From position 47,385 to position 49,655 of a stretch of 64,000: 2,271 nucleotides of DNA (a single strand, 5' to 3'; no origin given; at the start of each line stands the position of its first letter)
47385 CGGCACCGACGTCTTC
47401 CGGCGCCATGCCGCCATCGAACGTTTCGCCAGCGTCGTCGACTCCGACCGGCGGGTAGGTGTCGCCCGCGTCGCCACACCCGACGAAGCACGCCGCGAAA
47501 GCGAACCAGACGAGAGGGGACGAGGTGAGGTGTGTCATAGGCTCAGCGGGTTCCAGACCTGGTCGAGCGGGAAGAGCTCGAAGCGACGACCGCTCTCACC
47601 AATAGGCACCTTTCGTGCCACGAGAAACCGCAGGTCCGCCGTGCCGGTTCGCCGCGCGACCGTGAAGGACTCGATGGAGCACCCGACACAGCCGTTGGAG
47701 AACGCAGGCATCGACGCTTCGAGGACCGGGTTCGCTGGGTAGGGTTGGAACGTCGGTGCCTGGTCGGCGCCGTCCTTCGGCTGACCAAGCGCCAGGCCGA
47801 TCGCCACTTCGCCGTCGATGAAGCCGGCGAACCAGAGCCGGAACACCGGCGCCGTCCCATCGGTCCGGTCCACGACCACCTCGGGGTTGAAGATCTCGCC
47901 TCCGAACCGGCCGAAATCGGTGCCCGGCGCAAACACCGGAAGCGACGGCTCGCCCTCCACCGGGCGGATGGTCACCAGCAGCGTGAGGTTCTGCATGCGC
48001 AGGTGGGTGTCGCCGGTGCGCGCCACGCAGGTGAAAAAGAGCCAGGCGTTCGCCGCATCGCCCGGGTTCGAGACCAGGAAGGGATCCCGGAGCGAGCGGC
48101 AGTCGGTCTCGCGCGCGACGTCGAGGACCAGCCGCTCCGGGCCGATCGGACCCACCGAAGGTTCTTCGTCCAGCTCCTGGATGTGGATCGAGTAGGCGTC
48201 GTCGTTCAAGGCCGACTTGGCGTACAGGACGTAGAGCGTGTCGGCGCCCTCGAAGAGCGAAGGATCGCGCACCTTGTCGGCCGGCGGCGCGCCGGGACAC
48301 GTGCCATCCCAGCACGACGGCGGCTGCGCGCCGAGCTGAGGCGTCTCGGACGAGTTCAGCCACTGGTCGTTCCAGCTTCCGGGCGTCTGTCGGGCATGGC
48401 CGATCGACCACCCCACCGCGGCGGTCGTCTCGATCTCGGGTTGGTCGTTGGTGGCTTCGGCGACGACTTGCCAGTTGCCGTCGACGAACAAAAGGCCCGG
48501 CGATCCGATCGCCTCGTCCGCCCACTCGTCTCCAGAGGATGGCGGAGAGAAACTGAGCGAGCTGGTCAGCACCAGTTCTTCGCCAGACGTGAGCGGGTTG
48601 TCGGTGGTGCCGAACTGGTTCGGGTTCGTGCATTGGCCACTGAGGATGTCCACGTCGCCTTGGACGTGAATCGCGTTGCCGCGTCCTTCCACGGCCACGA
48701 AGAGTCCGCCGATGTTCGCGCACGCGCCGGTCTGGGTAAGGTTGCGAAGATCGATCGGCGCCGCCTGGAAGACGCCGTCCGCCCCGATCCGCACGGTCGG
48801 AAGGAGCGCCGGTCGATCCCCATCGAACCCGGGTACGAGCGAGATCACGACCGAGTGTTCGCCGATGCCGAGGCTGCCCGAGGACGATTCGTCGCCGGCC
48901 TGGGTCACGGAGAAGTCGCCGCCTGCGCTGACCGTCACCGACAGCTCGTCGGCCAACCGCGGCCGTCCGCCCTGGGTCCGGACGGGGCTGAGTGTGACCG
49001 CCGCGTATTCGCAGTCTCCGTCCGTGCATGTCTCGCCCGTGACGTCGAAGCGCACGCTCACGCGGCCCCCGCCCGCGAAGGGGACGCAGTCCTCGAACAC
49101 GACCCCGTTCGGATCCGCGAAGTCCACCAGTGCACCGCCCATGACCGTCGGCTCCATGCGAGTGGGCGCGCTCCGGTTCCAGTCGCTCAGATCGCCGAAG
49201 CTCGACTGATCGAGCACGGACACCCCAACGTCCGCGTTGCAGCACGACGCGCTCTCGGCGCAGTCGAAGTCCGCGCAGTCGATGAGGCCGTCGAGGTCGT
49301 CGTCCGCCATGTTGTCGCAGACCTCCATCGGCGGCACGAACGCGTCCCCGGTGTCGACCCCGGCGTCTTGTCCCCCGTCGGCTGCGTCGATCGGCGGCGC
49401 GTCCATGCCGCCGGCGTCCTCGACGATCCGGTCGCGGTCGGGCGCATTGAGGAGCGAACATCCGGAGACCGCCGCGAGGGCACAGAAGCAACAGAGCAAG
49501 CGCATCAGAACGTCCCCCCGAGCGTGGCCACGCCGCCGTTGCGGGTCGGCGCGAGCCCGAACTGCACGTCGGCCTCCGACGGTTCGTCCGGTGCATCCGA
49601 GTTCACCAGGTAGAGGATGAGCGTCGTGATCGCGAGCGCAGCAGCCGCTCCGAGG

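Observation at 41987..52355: Co-directional block: Ser/Thr kinase (PEGA) -> TPR/PEGA secreted protein -> four tandem paralogous Cys-module lipoproteins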

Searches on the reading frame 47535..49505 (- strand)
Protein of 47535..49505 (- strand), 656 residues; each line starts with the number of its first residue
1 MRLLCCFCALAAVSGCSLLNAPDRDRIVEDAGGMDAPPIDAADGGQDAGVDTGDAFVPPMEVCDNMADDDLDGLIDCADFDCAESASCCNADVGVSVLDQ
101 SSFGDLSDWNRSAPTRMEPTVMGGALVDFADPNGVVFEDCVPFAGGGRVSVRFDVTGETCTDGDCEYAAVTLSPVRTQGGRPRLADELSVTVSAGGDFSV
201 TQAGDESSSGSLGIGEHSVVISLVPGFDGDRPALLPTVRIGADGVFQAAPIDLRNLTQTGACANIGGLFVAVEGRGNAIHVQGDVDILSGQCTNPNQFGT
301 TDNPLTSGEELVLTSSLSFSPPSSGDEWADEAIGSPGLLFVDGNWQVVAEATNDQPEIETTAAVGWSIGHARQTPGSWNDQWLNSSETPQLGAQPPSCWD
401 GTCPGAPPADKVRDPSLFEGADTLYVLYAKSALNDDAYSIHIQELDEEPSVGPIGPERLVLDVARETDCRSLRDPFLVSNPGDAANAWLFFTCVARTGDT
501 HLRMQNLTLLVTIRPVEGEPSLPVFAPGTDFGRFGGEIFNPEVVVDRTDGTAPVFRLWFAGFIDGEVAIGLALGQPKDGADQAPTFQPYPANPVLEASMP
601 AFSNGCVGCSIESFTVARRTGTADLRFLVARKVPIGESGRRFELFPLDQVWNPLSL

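Call 5: search_protein_families(library=pfam, proteins=[window:47535-49505:-], max_evalue=1)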
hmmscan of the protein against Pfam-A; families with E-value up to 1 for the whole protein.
window:47535-49505:- (656 aa): 0 families

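Call 6: search_protein_families(library=ncbifam, proteins=[window:47535-49505:-], max_evalue=1)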
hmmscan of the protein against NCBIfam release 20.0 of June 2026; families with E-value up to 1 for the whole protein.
window:47535-49505:- (656 aa): 1 family
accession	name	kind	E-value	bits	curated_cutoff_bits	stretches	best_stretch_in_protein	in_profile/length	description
NF033662.1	acid_disulf_rpt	repeat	1.6e-06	27.7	41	1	61-88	5-32/32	acidic double-disulfide repeat-containing protein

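Call 22: find_homologous_proteins(query=window:47535-49505:-, max_evalue=0.01)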
Query window:47535-49505:- (656 aa): 9 proteins with E <= 0.01 among 8000 candidates.
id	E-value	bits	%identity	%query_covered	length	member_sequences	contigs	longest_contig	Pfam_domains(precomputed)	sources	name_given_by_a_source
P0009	0.0e+0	1092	94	77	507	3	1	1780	-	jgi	jgi:hypothetical protein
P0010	5.9e-93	331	37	99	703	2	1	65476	-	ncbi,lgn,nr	ncbi:MAG: hypothetical protein KF901_07785 [Myxococcales bacterium]|nr:hypothetical protein [Myxococ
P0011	8.5e-75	270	36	83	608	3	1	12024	-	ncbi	ncbi:MAG: hypothetical protein AAGE52_29285, partial [Myxococcota bacterium]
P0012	5.7e-63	231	32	97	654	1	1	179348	-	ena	-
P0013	2.0e-60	223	31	99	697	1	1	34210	-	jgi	-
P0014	1.2e-43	168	29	92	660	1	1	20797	-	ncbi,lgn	-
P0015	1.5e-40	157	31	99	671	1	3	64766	-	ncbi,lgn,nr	ncbi:MAG: hypothetical protein KF729_24950 [Sandaracinaceae bacterium]|nr:hypothetical protein [Sand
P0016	4.5e-37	146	30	90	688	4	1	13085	-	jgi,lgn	jgi:hypothetical protein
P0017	5.2e-22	96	28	97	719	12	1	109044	-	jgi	jgi:hypothetical protein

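Call 31: predict_structure(alignment_id=A4)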
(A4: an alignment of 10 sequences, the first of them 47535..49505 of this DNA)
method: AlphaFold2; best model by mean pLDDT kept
length: 656 residues; sequences in the alignment: 10
mean_pLDDT: 69.6   pTM: 0.69
mean pLDDT of the five models: 69.6, 66.0, 65.3, 65.2, 64.5
residues with pLDDT >= 90: 89; 70-90: 286; 50-70: 157; < 50: 124
segments of 3 or more residues with pLDDT < 50: 1-59, 84-87, 89-117, 178-181, 257-263, 322-324, 383-386, 404-406, 449-452, 653-656
pLDDT, mean of each block of 10 residues (from residue 1): 38 29 30 29 33 40 67 55 48 28 33 41 62 63 71 79 73 61 69 87 79 86 80 83 77 56 58 82 64 66 72 68 57 88 86 75 74 67 53 58 54 88 87 79 71 72 91 93 89 88 91 84 83 83 74 85 90 83 85 83 80 89 83 78 85 48
secondary structure, 60 per line:
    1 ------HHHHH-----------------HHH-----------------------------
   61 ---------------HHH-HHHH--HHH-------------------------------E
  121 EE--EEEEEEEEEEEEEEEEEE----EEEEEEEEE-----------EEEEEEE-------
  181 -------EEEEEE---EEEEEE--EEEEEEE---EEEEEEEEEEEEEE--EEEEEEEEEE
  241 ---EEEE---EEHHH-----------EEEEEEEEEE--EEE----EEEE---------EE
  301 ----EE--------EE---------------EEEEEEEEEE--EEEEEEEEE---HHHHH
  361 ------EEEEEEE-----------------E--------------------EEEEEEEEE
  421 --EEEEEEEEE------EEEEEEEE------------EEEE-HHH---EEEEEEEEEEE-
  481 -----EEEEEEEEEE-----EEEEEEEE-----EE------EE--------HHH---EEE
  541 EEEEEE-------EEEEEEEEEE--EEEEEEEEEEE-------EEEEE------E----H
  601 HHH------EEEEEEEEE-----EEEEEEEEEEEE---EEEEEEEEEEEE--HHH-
elements in order (helices of 4 or more, strands of 3 or more residues): H7-11 H80-83 E120-122 E125-142 E147-155 E167-173 E188-193 E197-202 E205-211 E215-228 E231-240 E244-247 E267-276 E279-281 E286-289 E332-341 E344-352 H356-360 E367-373 E412-420 E423-431 E438-445 E458-461 E469-479 E486-495 E501-508 E538-546 E554-563 E566-576 E584-588 H600-603 E610-618 E624-635 E639-650

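Call 33: fold_search(model_id=the predicted structure, library=pdb)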
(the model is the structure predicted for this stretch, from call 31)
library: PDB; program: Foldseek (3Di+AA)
matches with E <= 10: 1178; with E <= 0.001: 247
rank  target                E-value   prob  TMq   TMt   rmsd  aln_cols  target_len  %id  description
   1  4n4b                  7.4e-10  1.00  0.33  0.63   6.3       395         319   14  Crystal Structure of the alpha-L-arabinofuranosidase PaAbf62A from Podospora anserina (released 2014-01-15)
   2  4qqs_A                1.5e-09  1.00  0.32  0.62   7.2       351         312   12  Crystal structure of a thermostable family-43 glycoside hydrolase (released 2015-03-11)
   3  4n2z_A                2.9e-09  1.00  0.33  0.63   6.4       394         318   13  Crystal Structure of the alpha-L-arabinofuranosidase PaAbf62A from Podospora anserina in complex with cellotriose (released 2014-01-15)
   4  4qqs_B                7.0e-09  1.00  0.32  0.62   7.1       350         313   12  Crystal structure of a thermostable family-43 glycoside hydrolase (released 2015-03-11)
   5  3r67_D                8.6e-09  1.00  0.34  0.57   7.4       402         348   15  Crystal structure of a putative glycosidase (BT_4094) from BACTEROIDES THETAIOTAOMICRON VPI-5482 at 2.30 A resolution (released 2011-04-13)
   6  9nxg_B                1.0e-08  1.00  0.30  0.41  21.2       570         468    9  An alpha-l-arabinofuranosidase (AtAbf43C) from Acetivibrio thermocellus DSM1313 (released 2025-08-20)
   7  9gph_A                2.0e-08  1.00  0.31  0.58   7.2       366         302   13  Teth514_1788 1,2-beta-oligomannan phosphorylase in complex with mannose (-1) and phosphate (released 2025-09-17)
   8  3r67_A                2.3e-08  1.00  0.32  0.55   7.8       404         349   14  Crystal structure of a putative glycosidase (BT_4094) from BACTEROIDES THETAIOTAOMICRON VPI-5482 at 2.30 A resolution (released 2011-04-13)
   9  9fj8_B                2.4e-08  1.00  0.29  0.55   8.2       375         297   13  Teth514_1788 1,2-beta-oligomannan phosphorylase in complex with mannotetraose (released 2025-06-11)
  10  4o8o                  3.4e-08  1.00  0.34  0.66   5.8       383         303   15  Crystal structure of SthAraf62A, a GH62 family alpha-L-arabinofuranosidase from Streptomyces thermoviolaceus, bound to a (released 2014-07-02)
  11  9nxh                  3.4e-08  1.00  0.30  0.40  21.5       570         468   10  An alpha-l-arabinofuranosidase (AtAbf43C) from Acetivibrio thermocellus DSM1313 bound to arabinofuranose (released 2025-08-20)
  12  9nxg_A                5.2e-08  1.00  0.28  0.37  16.3       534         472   12  An alpha-l-arabinofuranosidase (AtAbf43C) from Acetivibrio thermocellus DSM1313 (released 2025-08-20)
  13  9nxj_B                6.7e-08  1.00  0.32  0.58   7.6       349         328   12  The GH43 domain of an alpha-l-arabinofuranosidase (AtAbf43C_GH43) from Acetivibrio thermocellus DSM1313 (released 2025-08-20)
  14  5c0p                  7.1e-08  1.00  0.28  0.57   7.9       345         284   13  The crystal structure of endo-arabinase from Bacteroides thetaiotaomicron VPI-5482 (released 2015-07-01)
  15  1uv4                  8.2e-08  1.00  0.28  0.57   9.0       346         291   12  Native Bacillus subtilis Arabinanase Arb43A (released 2005-02-16)
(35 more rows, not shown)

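Call 35: search_solved_structures(query=A4, max_evalue=10, show_alignments=3)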
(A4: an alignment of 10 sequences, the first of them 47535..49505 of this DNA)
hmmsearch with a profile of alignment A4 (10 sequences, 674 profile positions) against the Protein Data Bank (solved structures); distinct sequences matched with E-value up to 10: 6.
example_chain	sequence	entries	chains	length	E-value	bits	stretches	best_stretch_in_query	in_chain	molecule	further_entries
7plp_A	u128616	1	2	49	1.6e-05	26.6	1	54-84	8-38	Teneurin-4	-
6cmx_A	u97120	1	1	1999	4.8e-05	25.1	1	33-86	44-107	Teneurin-2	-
8fia_A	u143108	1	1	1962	0.00033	22.3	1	58-94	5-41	Teneurin-m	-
7ban_A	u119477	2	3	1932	0.0014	20.2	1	56-84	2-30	Teneurin-4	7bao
7bam_A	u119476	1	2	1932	0.0014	20.2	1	56-84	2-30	Teneurin-4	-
6vhh_A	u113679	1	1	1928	0.028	16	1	57-86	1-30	Teneurin-2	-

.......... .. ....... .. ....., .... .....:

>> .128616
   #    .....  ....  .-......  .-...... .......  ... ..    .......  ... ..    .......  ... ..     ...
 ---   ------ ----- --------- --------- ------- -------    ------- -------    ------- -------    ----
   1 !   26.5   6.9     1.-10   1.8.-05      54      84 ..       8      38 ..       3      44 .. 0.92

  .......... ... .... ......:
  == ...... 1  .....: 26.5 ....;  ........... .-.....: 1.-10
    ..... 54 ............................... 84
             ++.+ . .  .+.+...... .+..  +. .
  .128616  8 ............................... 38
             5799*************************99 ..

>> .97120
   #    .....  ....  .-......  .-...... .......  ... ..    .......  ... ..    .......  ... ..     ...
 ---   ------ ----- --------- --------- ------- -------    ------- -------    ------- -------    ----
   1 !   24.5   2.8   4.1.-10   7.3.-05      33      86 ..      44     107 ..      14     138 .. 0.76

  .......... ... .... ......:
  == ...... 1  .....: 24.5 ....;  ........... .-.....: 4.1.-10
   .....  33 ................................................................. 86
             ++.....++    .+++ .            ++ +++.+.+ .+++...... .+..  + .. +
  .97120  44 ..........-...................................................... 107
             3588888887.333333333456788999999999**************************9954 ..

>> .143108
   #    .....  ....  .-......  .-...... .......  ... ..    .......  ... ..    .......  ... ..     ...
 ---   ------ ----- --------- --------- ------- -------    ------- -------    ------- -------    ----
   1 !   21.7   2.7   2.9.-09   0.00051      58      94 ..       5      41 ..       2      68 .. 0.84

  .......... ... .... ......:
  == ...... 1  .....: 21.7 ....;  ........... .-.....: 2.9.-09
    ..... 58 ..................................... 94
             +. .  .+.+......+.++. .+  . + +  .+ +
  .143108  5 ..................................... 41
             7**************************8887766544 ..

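Call 37: find_encoding_contigs(protein=P0017, flank=10000, max_places=2)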
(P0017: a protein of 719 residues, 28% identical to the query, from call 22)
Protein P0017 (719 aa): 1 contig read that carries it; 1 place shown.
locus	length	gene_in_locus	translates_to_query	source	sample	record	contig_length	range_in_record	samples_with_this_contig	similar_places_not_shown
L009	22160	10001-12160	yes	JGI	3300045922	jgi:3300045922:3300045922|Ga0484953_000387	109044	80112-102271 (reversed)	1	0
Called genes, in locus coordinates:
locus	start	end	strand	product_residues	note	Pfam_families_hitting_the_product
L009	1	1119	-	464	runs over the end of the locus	PF01323:DSBA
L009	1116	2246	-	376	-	-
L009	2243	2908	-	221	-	PF00293:NUDIX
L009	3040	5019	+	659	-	PF02784:Orn_Arg_deC_N, PF17810:Arg_decarb_HB, PF17944:Arg_decarbox_C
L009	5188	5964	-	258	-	PF04116:FA_hydroxylase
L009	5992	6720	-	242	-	PF01066:CDP-OH_P_transf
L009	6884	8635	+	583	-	PF00069:Pkinase, PF07714:PK_Tyr_Ser-Thr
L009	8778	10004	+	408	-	PF08308:PEGA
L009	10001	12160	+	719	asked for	-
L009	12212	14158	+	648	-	-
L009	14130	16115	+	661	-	-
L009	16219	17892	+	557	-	PF01268:FTHFS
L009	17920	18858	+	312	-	PF00849:PseudoU_synth_2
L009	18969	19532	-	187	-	-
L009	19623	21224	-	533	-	PF13489:Methyltransf_23 (weak), PF01135:PCMT, PF08241:Methyltransf_11, PF08242:Methyltransf_12, PF13649:Methyltransf_25, PF13847:Methyltransf_31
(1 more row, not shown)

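Call 38: find_encoding_contigs(protein=P0012, flank=10000, max_places=2)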
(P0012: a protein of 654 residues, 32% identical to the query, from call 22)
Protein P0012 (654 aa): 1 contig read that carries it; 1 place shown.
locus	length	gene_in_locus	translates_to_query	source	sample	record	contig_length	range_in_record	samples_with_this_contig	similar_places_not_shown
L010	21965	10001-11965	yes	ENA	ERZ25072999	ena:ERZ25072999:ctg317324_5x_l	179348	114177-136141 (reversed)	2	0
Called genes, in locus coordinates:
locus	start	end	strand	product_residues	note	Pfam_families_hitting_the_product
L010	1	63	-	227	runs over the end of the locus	PF00106:adh_short, PF08659:KR, PF13460:NAD_binding_10 (weak), PF13561:adh_short_C2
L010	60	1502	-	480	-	PF06742:DUF1214 (faint)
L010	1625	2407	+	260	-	PF14234:DUF4336 (weak)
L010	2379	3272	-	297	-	PF00561:Abhydrolase_1, PF12146:Hydrolase_4, PF12697:Abhydrolase_6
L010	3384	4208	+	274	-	PF01381:HTH_3, PF13560:HTH_31, PF17765:MLTR_LBD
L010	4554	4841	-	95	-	-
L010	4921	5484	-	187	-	PF00588:SpoU_methylase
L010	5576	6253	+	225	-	-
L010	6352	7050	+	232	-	PF07963:N_methyl (weak)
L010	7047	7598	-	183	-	PF00578:AhpC-TSA, PF08534:Redoxin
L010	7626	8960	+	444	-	PF00069:Pkinase, PF07714:PK_Tyr_Ser-Thr, PF01636:APH (faint), PF06293:Kdo (weak), PF08308:PEGA (weak)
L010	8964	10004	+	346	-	-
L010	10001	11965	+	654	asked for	-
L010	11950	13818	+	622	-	-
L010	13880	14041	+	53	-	PF00471:Ribosomal_L33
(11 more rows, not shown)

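Call 39: find_encoding_contigs(protein=P0015, flank=10000, max_places=2)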
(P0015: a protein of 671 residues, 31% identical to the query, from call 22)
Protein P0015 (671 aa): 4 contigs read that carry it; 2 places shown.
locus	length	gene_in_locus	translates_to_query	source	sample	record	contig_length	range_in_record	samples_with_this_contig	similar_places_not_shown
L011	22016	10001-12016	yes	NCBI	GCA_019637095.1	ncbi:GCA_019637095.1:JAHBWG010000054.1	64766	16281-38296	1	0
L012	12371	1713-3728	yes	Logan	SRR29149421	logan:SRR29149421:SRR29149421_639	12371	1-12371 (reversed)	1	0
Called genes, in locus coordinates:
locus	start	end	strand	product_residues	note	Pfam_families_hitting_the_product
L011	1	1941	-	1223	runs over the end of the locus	PF13181:TPR_8 (faint), PF12969:DUF3857, PF01841:Transglut_core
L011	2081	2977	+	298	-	PF01040:UbiA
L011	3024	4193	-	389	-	-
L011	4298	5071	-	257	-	PF03372:Exo_endo_phos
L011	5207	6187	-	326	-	-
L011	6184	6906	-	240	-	PF04116:FA_hydroxylase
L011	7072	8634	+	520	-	PF00069:Pkinase, PF07714:PK_Tyr_Ser-Thr, PF08308:PEGA (faint)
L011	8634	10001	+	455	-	PF08308:PEGA, PF13620:CarboxypepD_reg (faint), PF08308:PEGA (weak)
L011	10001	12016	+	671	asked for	-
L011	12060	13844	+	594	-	-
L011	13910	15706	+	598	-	-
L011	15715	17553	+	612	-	-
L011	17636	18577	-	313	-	PF20507:DUF6733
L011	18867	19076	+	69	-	-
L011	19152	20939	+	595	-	PF00990:GGDEF, PF00563:EAL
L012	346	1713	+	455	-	PF08308:PEGA, PF13620:CarboxypepD_reg (faint), PF08308:PEGA (weak)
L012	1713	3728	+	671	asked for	-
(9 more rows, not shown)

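Call 51: find_encoding_contigs(protein=P0013, flank=10000, max_places=1)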
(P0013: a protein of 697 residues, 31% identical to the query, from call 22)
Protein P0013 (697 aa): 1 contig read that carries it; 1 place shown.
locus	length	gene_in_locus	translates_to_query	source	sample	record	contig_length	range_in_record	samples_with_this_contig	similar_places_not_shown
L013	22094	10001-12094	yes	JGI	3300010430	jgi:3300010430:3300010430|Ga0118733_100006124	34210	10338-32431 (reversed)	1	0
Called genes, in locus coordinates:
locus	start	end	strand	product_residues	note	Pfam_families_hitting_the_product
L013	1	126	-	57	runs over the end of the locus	-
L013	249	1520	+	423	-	PF00364:Biotin_lipoyl, PF25984:BSH_YknX (faint), PF25997:BSH_YhbJ (weak), PF26018:BSH_RND_rel (faint), PF02817:E3_binding, PF00198:2-oxoacid_dh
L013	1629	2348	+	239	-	-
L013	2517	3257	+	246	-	-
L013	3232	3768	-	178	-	PF00588:SpoU_methylase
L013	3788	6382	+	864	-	-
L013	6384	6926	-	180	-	PF00578:AhpC-TSA, PF08534:Redoxin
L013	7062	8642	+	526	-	PF00069:Pkinase, PF03109:ABC1 (faint), PF07714:PK_Tyr_Ser-Thr, PF08308:PEGA (weak)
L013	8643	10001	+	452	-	PF08308:PEGA, PF13620:CarboxypepD_reg (faint), PF08308:PEGA (weak)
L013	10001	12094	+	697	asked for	-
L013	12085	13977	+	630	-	-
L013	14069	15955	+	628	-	-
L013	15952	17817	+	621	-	-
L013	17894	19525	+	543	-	PF01268:FTHFS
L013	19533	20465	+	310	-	PF01479:S4 (weak), PF00849:PseudoU_synth_2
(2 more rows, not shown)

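Call 52: find_encoding_contigs(protein=P0014, flank=10000, max_places=1)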
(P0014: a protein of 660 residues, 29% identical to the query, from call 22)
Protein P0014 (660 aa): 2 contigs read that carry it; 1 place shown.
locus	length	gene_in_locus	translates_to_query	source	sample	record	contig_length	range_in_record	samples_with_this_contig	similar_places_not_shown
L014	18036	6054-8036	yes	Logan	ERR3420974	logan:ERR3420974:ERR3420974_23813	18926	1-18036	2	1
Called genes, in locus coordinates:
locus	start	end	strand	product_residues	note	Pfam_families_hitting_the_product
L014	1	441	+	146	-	?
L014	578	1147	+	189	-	PF00775:Dioxygenase_C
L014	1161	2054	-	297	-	-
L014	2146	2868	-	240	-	PF04116:FA_hydroxylase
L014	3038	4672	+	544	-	PF00069:Pkinase, PF07714:PK_Tyr_Ser-Thr, PF14531:Kinase-like (faint)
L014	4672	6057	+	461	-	PF08308:PEGA, PF13620:CarboxypepD_reg (faint)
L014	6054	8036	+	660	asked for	-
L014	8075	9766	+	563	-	-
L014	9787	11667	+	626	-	-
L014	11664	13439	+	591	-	-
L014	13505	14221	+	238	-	-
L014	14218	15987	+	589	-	PF05090:HTTM (faint)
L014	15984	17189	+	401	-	PF01979:Amidohydro_1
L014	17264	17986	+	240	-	-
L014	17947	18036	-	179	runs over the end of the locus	PF00583:Acetyltransf_1, PF13673:Acetyltransf_10 (weak), PF13508:Acetyltransf_7, PF08445:FR47 (weak)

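Call 53: find_encoding_contigs(protein=P0016, flank=10000, max_places=1)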
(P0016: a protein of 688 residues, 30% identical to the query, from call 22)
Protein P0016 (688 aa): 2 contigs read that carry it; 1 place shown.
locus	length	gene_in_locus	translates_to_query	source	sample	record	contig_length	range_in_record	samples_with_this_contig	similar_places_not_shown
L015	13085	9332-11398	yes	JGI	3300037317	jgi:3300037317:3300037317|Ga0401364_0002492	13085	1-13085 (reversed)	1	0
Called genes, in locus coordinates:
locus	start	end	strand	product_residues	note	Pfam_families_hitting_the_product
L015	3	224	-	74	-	?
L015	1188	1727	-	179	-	PF00588:SpoU_methylase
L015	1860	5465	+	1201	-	PF07719:TPR_2 (faint), PF14559:TPR_19 (faint)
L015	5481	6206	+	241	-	PF04116:FA_hydroxylase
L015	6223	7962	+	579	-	PF00069:Pkinase, PF07714:PK_Tyr_Ser-Thr, PF08308:PEGA (weak)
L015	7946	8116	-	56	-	-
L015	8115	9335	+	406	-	PF08308:PEGA (weak)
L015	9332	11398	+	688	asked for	-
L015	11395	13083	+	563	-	?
